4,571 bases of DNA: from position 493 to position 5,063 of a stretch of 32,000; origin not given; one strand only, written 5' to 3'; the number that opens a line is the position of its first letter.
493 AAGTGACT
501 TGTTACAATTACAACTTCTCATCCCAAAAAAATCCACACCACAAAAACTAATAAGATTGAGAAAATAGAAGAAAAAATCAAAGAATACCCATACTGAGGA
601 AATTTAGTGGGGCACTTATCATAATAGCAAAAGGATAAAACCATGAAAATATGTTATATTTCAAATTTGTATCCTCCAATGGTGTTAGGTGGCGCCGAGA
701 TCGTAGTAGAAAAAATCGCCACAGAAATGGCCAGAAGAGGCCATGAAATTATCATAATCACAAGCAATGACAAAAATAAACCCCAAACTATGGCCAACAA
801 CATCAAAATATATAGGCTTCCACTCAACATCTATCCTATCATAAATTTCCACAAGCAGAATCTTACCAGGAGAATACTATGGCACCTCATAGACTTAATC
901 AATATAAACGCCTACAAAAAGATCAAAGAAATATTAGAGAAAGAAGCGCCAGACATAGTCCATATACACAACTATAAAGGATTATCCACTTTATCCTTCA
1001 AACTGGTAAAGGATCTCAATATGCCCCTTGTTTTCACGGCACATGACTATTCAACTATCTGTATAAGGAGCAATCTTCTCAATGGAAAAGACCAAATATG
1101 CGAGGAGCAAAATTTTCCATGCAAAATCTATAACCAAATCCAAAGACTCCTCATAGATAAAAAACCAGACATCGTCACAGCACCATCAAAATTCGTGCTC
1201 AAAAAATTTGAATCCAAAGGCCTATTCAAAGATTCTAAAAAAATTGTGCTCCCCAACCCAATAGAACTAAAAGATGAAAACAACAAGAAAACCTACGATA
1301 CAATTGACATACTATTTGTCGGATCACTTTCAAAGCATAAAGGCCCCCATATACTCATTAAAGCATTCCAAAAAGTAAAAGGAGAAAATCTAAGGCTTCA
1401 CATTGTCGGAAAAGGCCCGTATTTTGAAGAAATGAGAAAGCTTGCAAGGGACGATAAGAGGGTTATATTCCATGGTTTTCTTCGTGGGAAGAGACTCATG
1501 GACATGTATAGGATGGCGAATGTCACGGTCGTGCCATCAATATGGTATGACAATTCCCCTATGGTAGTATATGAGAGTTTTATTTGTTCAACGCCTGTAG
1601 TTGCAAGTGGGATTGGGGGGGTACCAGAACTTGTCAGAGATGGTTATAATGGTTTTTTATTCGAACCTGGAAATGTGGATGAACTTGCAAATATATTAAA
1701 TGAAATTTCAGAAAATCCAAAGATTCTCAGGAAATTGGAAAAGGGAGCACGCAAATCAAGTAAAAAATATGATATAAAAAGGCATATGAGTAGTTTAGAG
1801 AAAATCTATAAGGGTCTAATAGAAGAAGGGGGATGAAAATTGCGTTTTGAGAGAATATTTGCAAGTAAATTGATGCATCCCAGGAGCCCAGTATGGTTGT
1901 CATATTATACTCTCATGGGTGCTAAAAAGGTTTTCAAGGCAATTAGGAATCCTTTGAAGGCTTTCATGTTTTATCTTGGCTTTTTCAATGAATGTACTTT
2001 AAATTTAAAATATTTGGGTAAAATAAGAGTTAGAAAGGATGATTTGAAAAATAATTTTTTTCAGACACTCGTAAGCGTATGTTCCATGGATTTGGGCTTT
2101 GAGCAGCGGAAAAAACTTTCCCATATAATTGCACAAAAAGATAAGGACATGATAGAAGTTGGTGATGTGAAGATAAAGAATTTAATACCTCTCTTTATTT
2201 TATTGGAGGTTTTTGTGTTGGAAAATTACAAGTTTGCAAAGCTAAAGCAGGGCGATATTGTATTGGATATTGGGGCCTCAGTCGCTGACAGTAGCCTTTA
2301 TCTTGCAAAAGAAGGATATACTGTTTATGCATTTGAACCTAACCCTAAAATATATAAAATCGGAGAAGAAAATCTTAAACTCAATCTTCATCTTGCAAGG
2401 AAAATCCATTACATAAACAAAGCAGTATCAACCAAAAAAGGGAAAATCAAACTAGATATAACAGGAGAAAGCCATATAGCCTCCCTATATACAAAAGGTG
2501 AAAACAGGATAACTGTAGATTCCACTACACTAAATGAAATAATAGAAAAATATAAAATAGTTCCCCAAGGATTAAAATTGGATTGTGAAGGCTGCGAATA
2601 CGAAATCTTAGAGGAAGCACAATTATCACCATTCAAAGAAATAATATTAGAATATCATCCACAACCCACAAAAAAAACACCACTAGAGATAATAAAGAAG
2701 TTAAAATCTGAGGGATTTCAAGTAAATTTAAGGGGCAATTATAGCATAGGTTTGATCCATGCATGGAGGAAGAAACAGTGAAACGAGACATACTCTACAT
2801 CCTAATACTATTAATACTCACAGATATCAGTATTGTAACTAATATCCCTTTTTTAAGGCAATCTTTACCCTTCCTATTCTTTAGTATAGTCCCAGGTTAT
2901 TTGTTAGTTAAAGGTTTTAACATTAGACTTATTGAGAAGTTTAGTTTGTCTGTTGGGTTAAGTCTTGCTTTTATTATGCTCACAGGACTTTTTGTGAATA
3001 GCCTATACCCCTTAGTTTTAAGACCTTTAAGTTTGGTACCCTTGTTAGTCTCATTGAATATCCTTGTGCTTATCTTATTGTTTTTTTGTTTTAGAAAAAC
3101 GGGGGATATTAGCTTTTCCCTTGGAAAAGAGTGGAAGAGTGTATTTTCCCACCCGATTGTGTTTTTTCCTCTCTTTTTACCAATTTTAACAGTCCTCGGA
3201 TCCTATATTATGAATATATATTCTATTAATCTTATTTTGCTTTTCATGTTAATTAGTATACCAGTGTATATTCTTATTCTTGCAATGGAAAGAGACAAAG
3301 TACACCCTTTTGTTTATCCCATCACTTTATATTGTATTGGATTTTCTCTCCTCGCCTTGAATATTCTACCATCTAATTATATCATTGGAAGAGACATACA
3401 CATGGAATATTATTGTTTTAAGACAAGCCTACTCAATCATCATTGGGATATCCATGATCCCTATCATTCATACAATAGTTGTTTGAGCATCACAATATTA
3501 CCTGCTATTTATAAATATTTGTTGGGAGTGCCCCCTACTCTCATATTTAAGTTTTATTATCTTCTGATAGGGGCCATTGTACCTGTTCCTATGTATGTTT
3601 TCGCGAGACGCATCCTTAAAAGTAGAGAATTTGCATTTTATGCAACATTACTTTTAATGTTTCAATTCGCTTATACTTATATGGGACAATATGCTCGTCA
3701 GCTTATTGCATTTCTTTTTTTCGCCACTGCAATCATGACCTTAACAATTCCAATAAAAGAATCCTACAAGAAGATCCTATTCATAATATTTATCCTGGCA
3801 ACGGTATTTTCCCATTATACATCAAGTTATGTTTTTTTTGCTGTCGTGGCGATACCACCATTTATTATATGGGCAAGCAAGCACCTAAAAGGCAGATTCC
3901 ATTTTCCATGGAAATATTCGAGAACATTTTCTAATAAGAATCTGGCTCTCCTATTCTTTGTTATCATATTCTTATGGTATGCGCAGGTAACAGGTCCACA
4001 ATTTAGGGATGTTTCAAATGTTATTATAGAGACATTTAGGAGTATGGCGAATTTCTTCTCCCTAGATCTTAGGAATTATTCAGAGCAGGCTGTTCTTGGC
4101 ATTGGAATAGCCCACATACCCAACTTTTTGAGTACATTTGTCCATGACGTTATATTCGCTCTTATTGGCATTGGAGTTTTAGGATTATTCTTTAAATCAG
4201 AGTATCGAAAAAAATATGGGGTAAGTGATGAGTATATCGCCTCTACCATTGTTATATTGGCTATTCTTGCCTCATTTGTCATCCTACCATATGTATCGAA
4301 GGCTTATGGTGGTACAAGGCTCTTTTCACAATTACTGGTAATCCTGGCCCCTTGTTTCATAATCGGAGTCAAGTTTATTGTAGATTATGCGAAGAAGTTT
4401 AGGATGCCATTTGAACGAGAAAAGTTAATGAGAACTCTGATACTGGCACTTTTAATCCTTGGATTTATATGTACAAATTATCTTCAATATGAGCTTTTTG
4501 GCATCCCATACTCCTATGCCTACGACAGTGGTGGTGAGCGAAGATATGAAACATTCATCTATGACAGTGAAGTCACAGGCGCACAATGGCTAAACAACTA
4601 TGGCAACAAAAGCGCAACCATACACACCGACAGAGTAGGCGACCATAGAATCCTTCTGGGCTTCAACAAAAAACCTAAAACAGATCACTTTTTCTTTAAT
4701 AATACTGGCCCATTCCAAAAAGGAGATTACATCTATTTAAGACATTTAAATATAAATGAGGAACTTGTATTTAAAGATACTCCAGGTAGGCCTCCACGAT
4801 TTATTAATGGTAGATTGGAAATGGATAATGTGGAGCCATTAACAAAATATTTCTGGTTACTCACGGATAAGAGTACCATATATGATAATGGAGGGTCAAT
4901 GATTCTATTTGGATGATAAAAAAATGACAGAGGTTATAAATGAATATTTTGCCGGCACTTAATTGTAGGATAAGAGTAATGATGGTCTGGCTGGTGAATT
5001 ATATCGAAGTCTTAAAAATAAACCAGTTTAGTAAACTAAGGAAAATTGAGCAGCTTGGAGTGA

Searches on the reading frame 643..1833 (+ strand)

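Call 74: search_protein_families(library=pfam, proteins=[window:643-1833:+], max_evalue=0.00001)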
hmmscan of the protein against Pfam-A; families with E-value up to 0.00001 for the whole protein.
window:643-1833:+ (397 aa): 5 families
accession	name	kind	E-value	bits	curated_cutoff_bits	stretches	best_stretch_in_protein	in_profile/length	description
PF00534.26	Glycos_transf_1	-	2.1e-39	135.3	26.4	1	211-371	6-171/172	Glycosyl transferases group 1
PF13692.12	Glyco_trans_1_4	-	1.1e-32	113.7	27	1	222-357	3-141/142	Glycosyl transferases group 1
PF13439.12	Glyco_transf_4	-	1.4e-19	71.2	28.5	1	16-209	2-168/170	Glycosyltransferase Family 4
PF13579.12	Glyco_trans_4_4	-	9e-12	46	29.7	1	16-205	1-157/158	Glycosyl transferase 4-like domain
PF13477.12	Glyco_trans_4_2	-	2.1e-09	38.1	23.4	1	18-134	9-107/139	Glycosyl transferase 4-like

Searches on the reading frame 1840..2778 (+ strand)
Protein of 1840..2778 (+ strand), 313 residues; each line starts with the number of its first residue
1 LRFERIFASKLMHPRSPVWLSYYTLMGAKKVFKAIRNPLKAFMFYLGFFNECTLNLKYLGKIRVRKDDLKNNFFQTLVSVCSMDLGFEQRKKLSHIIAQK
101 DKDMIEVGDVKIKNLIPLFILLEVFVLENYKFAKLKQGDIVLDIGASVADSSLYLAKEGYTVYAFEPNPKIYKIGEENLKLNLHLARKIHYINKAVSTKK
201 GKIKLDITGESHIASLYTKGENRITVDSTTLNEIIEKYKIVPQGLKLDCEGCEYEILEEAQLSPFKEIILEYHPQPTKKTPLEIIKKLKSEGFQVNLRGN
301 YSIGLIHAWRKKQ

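Call 74: search_protein_families(library=pfam, proteins=[window:1840-2778:+], max_evalue=0.00001)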
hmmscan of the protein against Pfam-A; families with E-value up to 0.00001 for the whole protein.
window:1840-2778:+ (313 aa): 1 family
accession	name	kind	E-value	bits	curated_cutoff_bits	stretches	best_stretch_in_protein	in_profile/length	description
PF05050.19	Methyltransf_21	-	9.7e-18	65.3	22.7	1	143-294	1-172/173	Methyltransferase FkbM domain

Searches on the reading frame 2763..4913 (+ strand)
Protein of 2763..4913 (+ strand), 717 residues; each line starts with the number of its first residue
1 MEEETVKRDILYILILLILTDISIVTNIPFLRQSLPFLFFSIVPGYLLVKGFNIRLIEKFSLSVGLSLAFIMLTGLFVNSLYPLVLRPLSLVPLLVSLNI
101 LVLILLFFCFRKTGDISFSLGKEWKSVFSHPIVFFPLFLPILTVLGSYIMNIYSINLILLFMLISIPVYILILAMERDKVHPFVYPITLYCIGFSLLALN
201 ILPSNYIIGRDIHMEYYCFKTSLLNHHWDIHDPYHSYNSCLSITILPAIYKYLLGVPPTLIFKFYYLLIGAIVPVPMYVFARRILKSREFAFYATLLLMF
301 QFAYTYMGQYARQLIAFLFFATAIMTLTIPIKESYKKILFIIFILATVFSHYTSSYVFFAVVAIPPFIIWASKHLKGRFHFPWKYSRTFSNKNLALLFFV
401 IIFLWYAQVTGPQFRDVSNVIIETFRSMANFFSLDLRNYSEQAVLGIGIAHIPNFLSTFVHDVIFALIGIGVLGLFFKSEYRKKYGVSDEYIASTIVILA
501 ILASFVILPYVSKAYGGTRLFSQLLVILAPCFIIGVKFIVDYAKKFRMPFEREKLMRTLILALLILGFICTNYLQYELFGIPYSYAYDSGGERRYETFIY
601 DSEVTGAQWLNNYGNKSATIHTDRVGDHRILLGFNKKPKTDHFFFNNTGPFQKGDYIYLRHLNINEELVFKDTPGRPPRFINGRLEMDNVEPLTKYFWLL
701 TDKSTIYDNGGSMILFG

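Call 3: search_protein_families(library=pfam, proteins=[window:2763-4913:+], max_evalue=1)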
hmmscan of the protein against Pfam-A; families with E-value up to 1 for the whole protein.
window:2763-4913:+ (717 aa): 2 families
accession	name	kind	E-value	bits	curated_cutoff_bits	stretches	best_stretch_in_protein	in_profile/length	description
PF09971.14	DUF2206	-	1.1e-77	261.8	35.6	1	336-715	1-368/368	Predicted membrane protein (DUF2206)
PF20176.3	DUF6541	-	6.1e-05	21.9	29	2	265-593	186-511/646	Family of unknown function (DUF6541)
